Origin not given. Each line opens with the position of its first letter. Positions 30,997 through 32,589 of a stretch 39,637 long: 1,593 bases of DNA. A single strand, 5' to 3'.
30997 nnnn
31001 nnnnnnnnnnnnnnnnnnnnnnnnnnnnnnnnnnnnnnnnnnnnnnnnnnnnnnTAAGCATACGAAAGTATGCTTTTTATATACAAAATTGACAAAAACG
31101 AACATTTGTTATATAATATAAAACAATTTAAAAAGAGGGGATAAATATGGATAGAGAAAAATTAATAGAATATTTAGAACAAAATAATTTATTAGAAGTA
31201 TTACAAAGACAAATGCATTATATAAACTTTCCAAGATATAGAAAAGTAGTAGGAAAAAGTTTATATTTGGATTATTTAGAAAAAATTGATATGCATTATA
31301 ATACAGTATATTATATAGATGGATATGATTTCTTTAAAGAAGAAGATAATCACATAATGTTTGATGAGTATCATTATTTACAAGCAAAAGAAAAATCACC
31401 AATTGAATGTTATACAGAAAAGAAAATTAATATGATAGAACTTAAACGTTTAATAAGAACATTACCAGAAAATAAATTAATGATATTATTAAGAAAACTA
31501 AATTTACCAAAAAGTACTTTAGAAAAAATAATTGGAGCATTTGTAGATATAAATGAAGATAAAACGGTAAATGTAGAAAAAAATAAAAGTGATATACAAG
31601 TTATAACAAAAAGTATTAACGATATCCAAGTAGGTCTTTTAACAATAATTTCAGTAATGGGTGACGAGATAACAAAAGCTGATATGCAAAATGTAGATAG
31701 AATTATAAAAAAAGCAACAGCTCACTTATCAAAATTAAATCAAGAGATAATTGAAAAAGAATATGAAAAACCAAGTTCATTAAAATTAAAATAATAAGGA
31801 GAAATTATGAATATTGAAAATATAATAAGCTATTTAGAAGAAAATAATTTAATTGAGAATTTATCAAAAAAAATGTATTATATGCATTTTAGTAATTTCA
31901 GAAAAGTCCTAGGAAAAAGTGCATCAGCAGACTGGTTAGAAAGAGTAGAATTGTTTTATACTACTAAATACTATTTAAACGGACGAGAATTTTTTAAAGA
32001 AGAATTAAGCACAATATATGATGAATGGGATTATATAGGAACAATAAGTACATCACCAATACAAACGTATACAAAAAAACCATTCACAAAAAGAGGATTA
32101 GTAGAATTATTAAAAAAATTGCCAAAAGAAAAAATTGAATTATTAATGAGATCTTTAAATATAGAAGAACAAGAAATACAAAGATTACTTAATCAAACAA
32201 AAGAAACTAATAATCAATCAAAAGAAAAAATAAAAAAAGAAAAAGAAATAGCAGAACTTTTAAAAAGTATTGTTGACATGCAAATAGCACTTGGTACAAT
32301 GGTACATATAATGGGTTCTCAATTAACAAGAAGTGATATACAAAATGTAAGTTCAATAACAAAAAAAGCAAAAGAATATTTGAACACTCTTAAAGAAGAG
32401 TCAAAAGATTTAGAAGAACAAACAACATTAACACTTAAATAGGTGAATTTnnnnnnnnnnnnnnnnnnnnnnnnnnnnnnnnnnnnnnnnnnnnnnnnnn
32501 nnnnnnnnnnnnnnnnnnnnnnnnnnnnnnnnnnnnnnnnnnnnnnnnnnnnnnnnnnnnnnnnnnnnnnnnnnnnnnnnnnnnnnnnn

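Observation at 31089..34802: Five tandem paralogs of an unrecognised cytoplasmic protein family between polC/yycJ-like and alr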

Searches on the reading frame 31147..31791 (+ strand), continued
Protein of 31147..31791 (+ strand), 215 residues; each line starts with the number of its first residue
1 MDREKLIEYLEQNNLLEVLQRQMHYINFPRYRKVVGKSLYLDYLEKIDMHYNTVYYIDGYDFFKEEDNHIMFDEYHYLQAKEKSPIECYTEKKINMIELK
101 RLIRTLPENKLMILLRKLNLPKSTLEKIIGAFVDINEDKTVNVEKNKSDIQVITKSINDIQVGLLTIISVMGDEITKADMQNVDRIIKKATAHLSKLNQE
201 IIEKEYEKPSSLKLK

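Call 71: find_homologous_proteins(query=A7, max_evalue=0.01)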
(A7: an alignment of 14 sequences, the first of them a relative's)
Query A7 (14 sequences) (131 aa, profile of the alignment): 4 proteins with E <= 0.01 among 3030 candidates.
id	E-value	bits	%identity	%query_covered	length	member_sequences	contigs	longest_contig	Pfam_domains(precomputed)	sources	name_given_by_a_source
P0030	2.4e-57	212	-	-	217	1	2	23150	-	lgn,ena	-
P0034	4.7e-46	175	-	-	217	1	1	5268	-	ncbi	-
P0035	7.8e-44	168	31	12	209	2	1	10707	-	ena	-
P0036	8.9e-29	119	25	88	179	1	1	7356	-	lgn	-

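Call 73: find_encoding_contigs(protein=P0035, flank=10000, max_places=4)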
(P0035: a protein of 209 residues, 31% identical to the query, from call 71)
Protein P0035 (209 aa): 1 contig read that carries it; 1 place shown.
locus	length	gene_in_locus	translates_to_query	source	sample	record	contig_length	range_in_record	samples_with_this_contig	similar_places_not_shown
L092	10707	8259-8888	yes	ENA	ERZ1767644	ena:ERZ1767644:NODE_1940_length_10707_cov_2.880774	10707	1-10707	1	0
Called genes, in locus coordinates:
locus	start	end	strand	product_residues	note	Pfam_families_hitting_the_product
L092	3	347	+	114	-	?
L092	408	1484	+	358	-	PF03739:LptF_LptG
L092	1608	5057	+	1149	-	PF17757:UvrB_inter, PF02559:CarD_TRCF_RID, PF00270:DEAD, PF04851:ResIII (weak), PF00271:Helicase_C, PF03461:TRCF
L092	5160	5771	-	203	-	PF16584:LolA_2, PF03548:LolA (faint)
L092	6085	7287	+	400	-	PF03435:Sacchrp_dh_NADP, PF16653:Sacchrp_dh_C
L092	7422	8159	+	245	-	-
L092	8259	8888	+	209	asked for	-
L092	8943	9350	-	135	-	-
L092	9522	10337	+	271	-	-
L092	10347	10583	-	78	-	-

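Call 74: find_encoding_contigs(protein=P0034, flank=10000, max_places=4)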
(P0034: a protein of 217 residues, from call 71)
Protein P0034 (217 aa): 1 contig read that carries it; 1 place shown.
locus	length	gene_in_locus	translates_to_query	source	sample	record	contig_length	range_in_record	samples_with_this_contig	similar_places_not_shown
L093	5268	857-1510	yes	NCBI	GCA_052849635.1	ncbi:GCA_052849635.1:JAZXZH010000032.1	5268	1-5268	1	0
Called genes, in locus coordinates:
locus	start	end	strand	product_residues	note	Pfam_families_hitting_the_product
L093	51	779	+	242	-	-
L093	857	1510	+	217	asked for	-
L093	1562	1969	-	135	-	-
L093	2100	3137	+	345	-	-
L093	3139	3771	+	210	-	-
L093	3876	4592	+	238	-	-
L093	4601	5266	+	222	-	?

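Call 77: list_cluster_members(proteins=[P0034, P0001, P0006, P0015, P0016, P0021])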
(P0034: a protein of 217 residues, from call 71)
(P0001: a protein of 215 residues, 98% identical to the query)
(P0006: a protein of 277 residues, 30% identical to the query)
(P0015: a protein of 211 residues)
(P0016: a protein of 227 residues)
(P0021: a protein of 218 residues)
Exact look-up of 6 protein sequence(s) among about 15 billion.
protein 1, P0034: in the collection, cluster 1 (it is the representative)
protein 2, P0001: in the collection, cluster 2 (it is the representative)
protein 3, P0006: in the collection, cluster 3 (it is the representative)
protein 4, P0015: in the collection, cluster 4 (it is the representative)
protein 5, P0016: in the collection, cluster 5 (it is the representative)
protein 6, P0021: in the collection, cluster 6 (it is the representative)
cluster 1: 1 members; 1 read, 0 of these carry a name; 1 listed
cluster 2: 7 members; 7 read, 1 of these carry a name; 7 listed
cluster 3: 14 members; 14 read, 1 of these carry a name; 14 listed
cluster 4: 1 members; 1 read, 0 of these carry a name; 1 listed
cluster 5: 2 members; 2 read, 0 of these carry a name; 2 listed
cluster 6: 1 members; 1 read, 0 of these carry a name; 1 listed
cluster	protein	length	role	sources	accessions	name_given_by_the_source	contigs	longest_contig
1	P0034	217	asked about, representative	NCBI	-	-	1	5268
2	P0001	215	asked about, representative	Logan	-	-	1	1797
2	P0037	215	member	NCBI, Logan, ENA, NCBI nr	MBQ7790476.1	MAG: hypothetical protein IJ399_04355 [Bacilli bacterium] | hypothetical protein [Bacilli bacterium]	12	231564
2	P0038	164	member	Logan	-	-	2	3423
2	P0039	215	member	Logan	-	-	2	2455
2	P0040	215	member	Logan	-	-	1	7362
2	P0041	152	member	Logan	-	-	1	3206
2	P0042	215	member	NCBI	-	-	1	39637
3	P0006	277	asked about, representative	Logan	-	-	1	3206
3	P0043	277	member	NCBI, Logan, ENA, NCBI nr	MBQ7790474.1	MAG: hypothetical protein IJ399_04345 [Bacilli bacterium] | hypothetical protein [Bacilli bacterium]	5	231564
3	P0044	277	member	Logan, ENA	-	-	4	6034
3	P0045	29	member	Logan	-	-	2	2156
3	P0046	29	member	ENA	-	-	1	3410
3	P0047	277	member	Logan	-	-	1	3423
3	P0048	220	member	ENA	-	-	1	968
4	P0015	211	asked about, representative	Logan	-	-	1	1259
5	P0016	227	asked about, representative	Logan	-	-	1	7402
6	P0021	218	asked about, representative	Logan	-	-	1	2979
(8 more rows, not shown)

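Call 78: find_encoding_contigs(protein=P0037, flank=10000, max_places=8)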
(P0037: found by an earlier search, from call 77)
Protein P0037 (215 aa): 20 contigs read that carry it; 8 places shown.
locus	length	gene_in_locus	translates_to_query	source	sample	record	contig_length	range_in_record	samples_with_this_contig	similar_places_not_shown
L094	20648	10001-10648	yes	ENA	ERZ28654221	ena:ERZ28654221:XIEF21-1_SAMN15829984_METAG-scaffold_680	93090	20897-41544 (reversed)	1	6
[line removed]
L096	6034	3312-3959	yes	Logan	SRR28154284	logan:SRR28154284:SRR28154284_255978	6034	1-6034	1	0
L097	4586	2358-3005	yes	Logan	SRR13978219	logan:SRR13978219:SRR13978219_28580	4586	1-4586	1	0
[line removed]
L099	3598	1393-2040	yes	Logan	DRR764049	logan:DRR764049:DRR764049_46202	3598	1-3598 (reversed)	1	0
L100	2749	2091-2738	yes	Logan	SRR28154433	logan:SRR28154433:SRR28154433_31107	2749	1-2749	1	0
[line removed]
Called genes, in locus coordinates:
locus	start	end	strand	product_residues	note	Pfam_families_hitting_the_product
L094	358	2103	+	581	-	PF01336:tRNA_anti-codon, PF00152:tRNA-synt_2, PF02938:GAD (weak)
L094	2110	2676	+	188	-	-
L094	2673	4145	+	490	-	PF01336:tRNA_anti-codon, PF00152:tRNA-synt_2, PF01409:tRNA-synt_2d (faint)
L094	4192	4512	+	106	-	-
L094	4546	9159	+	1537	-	PF14480:DNA_pol3_a_NI (weak), PF11490:DNA_pol3_a_NII (weak), PF02811:PHP, PF00929:RNase_T, PF07733:DNA_pol3_alpha, PF17657:DNA_pol3_finger, PF14579:HHH_6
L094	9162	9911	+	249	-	PF23023:Anti-Pycsar_Apyc1 (weak), PF00753:Lactamase_B, PF12706:Lactamase_B_2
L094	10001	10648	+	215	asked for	-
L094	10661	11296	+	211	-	-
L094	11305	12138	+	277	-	-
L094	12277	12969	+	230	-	-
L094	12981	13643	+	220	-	-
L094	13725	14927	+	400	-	PF01168:Ala_racemase_N, PF00842:Ala_racemase_C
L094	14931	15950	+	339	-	PF14397:ATPgrasp_ST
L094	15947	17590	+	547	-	PF01554:MatE (faint), PF01943:Polysacc_synt, PF03023:MurJ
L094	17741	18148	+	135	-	-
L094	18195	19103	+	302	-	-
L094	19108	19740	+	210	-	PF00005:ABC_tran, PF13304:AAA_21 (faint), PF10237:N6-adenineMlase (weak)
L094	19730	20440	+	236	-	-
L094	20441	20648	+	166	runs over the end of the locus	-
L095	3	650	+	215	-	?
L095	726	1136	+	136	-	PF14579:HHH_6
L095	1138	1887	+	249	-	PF23023:Anti-Pycsar_Apyc1 (weak), PF00753:Lactamase_B, PF12706:Lactamase_B_2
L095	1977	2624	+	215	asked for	-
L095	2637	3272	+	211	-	-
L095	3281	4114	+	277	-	-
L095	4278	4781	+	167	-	PF05656:DUF805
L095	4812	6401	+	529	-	-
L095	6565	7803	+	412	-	-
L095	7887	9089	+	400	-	PF01168:Ala_racemase_N, PF00842:Ala_racemase_C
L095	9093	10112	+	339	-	PF14397:ATPgrasp_ST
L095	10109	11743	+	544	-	PF01943:Polysacc_synt, PF03023:MurJ, PF01554:MatE (weak)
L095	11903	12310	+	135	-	-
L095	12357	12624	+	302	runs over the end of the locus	-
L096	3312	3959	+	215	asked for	-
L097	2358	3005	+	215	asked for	-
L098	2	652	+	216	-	?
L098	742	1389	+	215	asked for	-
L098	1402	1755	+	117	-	-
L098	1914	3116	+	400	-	PF01168:Ala_racemase_N, PF00842:Ala_racemase_C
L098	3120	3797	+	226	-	?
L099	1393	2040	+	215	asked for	-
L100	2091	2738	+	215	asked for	-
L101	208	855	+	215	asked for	-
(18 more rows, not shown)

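Call 79: search_protein_families(library=pfam, proteins=[L095:4278-4778:+, L095:4812-6398:+, L095:6565-7800:+, L098:1402-1752:+, L094:17741-18145:+, L094:18195-19100:+, L094:19730-20437:+], max_evalue=0.01)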
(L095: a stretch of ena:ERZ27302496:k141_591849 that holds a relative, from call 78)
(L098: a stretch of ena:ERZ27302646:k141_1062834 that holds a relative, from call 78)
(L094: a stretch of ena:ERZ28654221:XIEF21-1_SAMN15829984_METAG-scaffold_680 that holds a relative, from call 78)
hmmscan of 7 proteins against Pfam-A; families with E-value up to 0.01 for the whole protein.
L095:4278-4778:+ (167 aa): 1 family
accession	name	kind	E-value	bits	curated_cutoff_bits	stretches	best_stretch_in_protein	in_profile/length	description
PF05656.20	DUF805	-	5.6e-22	78.7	25.7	1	12-116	1-109/111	Protein of unknown function (DUF805)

L095:4812-6398:+ (529 aa): 0 families

L095:6565-7800:+ (412 aa): 0 families

L098:1402-1752:+ (117 aa): 0 families

L094:17741-18145:+ (135 aa): 0 families

L094:18195-19100:+ (302 aa): 0 families

L094:19730-20437:+ (236 aa): 0 families

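Call 80: search_protein_families(library=padloc, proteins=[L095:4278-4778:+, L095:4812-6398:+, L095:6565-7800:+], max_evalue=0.01)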
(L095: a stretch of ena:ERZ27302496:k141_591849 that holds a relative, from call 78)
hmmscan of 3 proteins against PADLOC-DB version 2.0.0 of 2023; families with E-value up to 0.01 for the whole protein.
L095:4278-4778:+ (167 aa): 0 families

L095:4812-6398:+ (529 aa): 0 families

L095:6565-7800:+ (412 aa): 0 families

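Call 86: find_homologous_proteins(query=L095:6565-7800:+, max_evalue=0.001)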
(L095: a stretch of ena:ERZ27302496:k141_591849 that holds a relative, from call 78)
Query L095:6565-7800:+ (412 aa): 29 proteins with E <= 0.001 among 5141 candidates.
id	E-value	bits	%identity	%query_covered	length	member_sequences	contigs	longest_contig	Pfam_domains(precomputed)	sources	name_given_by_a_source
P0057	1.7e-264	895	100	100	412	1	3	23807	-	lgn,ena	-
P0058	1.4e-97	345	52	74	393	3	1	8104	-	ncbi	-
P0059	4.1e-92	327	55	68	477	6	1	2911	-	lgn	-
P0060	1.0e-91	326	57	68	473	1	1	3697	-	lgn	-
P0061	2.2e-90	322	57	66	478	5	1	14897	-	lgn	-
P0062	1.2e-86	309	50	73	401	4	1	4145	-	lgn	-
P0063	5.4e-84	301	49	69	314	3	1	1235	-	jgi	-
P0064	2.0e-83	299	50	70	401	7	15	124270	-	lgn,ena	-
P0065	5.0e-79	284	53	67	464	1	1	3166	-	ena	-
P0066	7.5e-77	277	48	70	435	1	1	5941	-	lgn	-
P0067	2.0e-76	276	55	62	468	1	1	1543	-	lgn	-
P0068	5.8e-75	271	52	67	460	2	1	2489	-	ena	-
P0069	9.1e-75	270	44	75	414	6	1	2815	-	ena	-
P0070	7.9e-74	267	47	68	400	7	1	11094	-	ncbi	-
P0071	2.5e-66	242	48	64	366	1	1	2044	-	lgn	-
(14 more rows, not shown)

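Call 88: find_encoding_contigs(protein=P0064, flank=6000, max_places=5)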
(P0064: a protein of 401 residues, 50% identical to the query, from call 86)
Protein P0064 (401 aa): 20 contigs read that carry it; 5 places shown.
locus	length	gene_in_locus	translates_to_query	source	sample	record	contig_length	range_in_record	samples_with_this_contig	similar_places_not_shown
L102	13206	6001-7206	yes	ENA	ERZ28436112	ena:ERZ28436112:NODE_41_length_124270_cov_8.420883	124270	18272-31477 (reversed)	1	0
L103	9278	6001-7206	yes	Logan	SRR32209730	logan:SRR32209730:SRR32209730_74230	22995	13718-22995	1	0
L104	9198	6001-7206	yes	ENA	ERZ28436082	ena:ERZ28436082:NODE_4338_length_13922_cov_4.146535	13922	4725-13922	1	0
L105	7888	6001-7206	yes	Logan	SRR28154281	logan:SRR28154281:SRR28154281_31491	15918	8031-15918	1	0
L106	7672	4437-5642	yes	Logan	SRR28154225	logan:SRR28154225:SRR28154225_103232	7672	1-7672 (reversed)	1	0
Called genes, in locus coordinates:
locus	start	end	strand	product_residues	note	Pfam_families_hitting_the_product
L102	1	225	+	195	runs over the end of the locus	PF06941:NT5C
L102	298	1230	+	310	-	PF11899:DUF3419 (weak)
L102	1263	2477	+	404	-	PF00070:Pyr_redox (faint), PF00890:FAD_binding_2 (faint), PF01266:DAO (faint), PF03486:HI0933_like, PF07992:Pyr_redox_2, PF12831:FAD_oxidored (weak), PF13738:Pyr_redox_3 (weak), PF22780:HI0933_like_1st, +1 more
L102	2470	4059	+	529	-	PF28550:DUF8436, PF01266:DAO (faint), PF01494:FAD_binding_3 (weak), PF03486:HI0933_like, PF07992:Pyr_redox_2 (faint), PF13450:NAD_binding_8 (faint), PF13738:Pyr_redox_3 (faint), PF21688:FAD-depend_C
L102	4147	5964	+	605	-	PF01183:Glyco_hydro_25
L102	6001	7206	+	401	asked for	-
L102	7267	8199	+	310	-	PF03690:MYG1_exonuc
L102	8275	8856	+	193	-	-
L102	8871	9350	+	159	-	PF02620:YceD (faint)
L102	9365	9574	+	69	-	PF01783:Ribosomal_L32p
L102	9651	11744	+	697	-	PF07963:N_methyl, PF19028:TSP1_spondin (faint), PF00090:TSP_1 (weak)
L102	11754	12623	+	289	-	-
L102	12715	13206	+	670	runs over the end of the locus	PF07963:N_methyl, PF19030:TSP1_ADAMTS (faint), PF00090:TSP_1 (weak), PF19028:TSP1_spondin (weak)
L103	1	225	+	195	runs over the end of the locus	PF06941:NT5C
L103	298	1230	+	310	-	PF11899:DUF3419 (weak)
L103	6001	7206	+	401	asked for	-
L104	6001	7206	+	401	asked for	-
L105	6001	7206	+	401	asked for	-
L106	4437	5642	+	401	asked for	-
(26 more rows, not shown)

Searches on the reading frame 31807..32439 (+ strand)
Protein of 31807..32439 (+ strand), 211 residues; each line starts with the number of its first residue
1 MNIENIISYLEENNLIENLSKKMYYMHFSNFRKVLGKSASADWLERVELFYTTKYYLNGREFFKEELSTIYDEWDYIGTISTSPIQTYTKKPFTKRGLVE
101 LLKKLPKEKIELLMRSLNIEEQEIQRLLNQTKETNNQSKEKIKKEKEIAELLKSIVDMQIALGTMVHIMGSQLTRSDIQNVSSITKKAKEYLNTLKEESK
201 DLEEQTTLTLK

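Call 4: search_protein_families(library=pfam, proteins=[window:31807-32439:+], max_evalue=1)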
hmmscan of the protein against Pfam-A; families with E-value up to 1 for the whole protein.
window:31807-32439:+ (211 aa): 1 family
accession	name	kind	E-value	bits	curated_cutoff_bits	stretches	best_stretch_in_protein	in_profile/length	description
PF22838.1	COMMD8_HN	-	0.022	15.7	27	1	72-124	38-90/90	COMMD8, helical N-terminal domain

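Call 5: search_protein_families(library=ncbifam, proteins=[window:31807-32439:+], max_evalue=1)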
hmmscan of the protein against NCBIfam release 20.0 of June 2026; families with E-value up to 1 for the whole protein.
window:31807-32439:+ (211 aa): 0 families

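Call 6: search_protein_families(library=phrogs, proteins=[window:31807-32439:+], max_evalue=1)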
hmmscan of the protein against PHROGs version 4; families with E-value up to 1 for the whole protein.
window:31807-32439:+ (211 aa): 2 families
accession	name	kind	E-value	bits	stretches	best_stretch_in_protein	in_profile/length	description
phrog_25652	-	unknown function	0.39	11.6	1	118-155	25-60/152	-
phrog_1166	-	moron, auxiliary metabolic gene and host takeover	0.45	11.9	1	77-129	33-85/90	anti-sigma factor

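Call 7: search_protein_families(library=padloc, proteins=[window:31807-32439:+], max_evalue=1)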
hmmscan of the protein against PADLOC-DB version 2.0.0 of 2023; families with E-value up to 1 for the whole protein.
window:31807-32439:+ (211 aa): 2 families
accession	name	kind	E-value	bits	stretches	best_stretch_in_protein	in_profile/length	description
PDLC03961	ShosA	-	0.019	12.2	1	109-202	12-100/303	-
PDLC03865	LmuB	-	0.023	10.9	1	39-206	325-490/1007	-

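Call 91: search_dna_similar(query=window:31807-32439:+, collection=phages, mode=protein, max_evalue=0.01, max_rows=10)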
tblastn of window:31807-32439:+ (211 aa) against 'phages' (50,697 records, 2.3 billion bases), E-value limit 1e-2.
No match.

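Call 92: search_dna_similar(query=window:31807-32439:+, collection=plasmids, mode=protein, max_evalue=0.01, max_rows=10)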
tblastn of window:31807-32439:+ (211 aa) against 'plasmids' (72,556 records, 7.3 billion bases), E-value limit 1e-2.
No match.
